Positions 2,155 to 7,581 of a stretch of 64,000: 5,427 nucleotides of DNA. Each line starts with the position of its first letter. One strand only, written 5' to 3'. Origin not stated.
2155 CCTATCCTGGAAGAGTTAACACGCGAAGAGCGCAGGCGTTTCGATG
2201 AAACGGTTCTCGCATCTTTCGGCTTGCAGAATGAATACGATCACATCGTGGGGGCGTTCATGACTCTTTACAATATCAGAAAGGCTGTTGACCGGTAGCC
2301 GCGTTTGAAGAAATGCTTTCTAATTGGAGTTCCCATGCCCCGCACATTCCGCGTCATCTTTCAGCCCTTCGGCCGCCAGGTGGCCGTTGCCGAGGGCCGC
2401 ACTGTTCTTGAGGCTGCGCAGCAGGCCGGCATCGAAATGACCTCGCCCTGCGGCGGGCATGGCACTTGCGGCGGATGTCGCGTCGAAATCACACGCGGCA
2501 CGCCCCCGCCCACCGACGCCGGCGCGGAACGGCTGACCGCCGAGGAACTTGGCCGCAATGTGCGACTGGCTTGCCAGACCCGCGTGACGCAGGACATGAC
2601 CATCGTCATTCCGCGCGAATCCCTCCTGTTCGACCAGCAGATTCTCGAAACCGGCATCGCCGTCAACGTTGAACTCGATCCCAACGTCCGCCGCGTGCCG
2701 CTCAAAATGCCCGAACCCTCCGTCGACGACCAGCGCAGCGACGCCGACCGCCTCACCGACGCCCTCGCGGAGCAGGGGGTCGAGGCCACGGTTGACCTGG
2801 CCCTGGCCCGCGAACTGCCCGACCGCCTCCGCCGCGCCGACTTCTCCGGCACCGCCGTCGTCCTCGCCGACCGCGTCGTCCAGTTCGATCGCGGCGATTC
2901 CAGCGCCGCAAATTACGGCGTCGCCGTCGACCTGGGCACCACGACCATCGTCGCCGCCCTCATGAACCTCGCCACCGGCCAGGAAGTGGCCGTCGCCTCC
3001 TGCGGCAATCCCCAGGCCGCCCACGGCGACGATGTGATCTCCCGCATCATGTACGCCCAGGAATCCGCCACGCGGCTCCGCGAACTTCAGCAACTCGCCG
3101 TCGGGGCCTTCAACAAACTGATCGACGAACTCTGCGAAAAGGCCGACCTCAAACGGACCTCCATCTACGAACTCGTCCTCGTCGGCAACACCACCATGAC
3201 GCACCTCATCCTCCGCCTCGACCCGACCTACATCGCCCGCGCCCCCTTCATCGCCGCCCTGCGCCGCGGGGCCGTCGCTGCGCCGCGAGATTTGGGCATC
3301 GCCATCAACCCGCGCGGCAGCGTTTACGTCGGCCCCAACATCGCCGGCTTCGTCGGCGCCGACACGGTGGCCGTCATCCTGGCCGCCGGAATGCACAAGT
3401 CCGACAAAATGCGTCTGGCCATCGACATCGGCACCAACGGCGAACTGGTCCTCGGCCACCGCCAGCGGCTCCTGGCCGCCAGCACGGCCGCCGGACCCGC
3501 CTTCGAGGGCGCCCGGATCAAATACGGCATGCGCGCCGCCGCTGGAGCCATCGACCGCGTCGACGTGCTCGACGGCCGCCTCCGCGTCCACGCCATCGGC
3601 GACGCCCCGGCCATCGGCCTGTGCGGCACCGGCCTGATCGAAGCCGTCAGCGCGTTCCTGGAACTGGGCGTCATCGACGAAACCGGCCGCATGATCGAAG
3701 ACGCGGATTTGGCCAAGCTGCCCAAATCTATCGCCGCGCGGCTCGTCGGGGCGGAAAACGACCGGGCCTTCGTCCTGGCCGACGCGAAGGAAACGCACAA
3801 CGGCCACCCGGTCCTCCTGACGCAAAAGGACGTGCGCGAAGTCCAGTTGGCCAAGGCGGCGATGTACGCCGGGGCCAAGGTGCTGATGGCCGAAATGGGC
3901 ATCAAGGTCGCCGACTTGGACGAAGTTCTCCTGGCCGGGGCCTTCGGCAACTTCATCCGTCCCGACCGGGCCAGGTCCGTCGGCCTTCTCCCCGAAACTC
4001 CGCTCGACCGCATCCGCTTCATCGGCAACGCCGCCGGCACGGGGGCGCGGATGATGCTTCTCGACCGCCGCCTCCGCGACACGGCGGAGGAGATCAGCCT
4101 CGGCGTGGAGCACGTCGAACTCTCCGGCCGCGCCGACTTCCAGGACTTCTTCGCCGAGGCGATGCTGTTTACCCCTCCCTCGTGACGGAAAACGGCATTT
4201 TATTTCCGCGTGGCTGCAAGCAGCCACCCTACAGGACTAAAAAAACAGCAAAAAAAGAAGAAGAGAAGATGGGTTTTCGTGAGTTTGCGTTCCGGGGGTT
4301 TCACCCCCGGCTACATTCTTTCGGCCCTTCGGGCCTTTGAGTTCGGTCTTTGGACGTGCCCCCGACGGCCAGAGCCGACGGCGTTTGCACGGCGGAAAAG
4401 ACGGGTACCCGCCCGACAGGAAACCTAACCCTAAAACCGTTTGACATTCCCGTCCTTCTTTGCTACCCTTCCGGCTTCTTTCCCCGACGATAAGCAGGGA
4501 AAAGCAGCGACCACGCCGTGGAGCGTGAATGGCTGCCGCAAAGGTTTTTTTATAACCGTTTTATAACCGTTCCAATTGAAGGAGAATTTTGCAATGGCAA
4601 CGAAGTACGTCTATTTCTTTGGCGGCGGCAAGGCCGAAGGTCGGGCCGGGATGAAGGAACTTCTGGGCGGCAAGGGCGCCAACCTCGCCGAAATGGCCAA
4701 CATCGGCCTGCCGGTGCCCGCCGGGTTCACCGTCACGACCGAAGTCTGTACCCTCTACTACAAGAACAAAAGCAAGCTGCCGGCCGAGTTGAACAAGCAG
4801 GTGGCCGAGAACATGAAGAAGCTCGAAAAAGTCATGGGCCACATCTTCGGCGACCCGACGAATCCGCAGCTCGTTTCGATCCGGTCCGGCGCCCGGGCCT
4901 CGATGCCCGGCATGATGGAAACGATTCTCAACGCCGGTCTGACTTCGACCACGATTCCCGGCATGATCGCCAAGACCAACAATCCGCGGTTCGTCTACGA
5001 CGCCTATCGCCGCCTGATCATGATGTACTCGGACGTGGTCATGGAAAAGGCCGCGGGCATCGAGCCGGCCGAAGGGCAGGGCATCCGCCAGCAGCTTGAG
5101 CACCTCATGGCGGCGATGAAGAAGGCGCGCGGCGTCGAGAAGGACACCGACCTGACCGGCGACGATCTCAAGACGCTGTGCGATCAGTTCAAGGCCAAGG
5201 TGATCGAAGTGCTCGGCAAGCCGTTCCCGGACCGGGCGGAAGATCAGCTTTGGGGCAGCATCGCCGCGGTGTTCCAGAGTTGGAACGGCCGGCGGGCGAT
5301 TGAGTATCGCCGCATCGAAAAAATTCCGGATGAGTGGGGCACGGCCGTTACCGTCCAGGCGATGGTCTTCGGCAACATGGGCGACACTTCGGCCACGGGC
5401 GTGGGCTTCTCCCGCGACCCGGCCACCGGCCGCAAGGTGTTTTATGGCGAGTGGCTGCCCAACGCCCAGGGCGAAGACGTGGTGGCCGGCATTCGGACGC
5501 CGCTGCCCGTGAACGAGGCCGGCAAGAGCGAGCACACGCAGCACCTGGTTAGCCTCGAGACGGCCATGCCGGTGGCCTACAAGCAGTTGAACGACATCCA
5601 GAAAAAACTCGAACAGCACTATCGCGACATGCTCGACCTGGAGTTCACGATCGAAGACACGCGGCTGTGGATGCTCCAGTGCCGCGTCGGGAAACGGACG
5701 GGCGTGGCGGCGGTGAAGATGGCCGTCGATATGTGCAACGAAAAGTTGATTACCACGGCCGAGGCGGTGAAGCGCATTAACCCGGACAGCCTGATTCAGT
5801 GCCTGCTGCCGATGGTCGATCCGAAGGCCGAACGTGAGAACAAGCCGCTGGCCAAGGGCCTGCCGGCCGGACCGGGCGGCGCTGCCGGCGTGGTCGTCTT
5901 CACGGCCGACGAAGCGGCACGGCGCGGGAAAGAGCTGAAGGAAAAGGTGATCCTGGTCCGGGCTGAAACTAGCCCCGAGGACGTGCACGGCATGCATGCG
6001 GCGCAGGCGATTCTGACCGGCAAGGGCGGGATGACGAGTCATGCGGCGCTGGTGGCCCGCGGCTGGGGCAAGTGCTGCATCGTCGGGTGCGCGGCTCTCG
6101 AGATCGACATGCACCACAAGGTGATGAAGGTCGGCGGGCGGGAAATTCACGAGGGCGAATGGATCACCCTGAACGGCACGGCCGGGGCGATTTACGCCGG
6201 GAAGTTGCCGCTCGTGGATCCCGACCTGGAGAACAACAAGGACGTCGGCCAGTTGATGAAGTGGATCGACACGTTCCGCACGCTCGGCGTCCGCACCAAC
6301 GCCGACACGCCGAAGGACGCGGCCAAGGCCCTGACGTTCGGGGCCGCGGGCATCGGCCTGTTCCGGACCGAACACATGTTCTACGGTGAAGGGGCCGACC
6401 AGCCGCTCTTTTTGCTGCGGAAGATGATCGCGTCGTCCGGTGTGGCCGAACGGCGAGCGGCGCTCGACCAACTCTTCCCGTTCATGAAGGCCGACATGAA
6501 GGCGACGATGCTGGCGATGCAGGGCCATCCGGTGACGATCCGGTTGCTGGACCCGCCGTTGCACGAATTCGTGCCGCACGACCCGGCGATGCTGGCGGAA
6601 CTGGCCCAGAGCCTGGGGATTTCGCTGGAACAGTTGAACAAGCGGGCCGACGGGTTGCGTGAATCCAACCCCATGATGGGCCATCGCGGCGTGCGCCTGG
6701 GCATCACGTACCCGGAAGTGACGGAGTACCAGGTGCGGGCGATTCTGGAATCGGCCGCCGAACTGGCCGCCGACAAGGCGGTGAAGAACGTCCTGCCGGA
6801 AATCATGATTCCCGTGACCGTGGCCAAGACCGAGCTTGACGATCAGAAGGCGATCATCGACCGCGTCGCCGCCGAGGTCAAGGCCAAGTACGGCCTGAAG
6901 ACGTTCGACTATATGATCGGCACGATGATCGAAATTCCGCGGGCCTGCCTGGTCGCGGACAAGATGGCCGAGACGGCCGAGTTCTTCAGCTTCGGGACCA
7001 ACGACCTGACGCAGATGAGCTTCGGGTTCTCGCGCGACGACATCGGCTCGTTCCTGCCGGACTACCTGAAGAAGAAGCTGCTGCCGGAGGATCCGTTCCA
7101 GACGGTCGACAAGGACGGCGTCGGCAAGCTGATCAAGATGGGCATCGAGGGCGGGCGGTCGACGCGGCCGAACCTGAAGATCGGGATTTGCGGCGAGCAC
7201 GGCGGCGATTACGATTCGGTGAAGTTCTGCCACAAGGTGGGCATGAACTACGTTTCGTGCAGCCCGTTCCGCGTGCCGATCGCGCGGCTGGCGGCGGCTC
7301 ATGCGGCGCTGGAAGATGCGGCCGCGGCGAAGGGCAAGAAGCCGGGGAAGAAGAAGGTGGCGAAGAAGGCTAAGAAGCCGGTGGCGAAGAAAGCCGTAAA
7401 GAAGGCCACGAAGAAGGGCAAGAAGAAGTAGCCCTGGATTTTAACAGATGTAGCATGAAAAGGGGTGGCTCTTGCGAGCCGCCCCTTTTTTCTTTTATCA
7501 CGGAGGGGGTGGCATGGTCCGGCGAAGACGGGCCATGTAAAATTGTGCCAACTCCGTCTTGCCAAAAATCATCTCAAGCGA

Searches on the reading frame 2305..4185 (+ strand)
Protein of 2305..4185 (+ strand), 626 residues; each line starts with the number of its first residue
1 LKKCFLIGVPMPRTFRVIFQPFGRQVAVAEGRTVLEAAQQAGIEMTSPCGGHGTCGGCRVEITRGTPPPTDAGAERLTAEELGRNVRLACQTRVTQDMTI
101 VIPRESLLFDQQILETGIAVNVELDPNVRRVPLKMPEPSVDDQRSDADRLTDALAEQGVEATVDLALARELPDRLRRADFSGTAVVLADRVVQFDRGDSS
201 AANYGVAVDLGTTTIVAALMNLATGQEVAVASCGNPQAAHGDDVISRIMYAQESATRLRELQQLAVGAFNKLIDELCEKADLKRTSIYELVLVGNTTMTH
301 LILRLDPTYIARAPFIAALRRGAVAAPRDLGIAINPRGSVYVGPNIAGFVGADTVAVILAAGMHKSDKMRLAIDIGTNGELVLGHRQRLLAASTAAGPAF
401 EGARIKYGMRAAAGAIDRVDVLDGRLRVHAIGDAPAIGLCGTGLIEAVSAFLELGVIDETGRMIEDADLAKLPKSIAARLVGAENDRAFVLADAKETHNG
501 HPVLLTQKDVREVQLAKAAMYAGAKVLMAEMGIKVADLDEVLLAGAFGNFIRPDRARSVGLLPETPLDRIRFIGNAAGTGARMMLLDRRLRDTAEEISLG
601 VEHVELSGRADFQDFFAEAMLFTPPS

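Call 26: search_protein_families(library=pfam, proteins=[window:2305-4185:+], max_evalue=0.0001)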
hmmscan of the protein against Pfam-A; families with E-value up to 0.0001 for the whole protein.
window:2305-4185:+ (626 aa): 4 families
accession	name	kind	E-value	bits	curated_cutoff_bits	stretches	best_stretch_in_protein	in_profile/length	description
PF14574.11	RACo_C_ter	-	2.6e-80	269.7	27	1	369-622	2-249/261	C-terminal domain of RACo the ASKHA domain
PF17651.6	Raco_middle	-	1.8e-59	200.5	26.8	1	204-366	1-163/163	RACo middle region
PF17650.6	RACo_linker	-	4.1e-18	65.4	26.2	1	121-199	5-84/86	RACo linker region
PF00111.32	Fer2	-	8.9e-13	48.4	21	1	21-95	5-77/77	2Fe-2S iron-sulfur cluster binding domain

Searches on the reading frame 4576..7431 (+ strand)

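Call 26: search_protein_families(library=pfam, proteins=[window:4576-7431:+], max_evalue=0.0001)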
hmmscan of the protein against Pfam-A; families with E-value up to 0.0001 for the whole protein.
window:4576-7431:+ (951 aa): 3 families
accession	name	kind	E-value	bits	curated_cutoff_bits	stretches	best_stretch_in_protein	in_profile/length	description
PF02896.24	PEP-utilizers_C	-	5.4e-73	246.1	22.8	1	554-910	4-291/293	PEP-utilising enzyme, PEP-binding domain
PF01326.24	PPDK_N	-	5.6e-52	177.5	27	1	28-389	2-326/328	Pyruvate phosphate dikinase, AMP/ATP-binding domain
PF00391.29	PEP-utilizers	-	2.7e-23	81.8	23.1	1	455-537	2-72/72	PEP-utilising enzyme, mobile domain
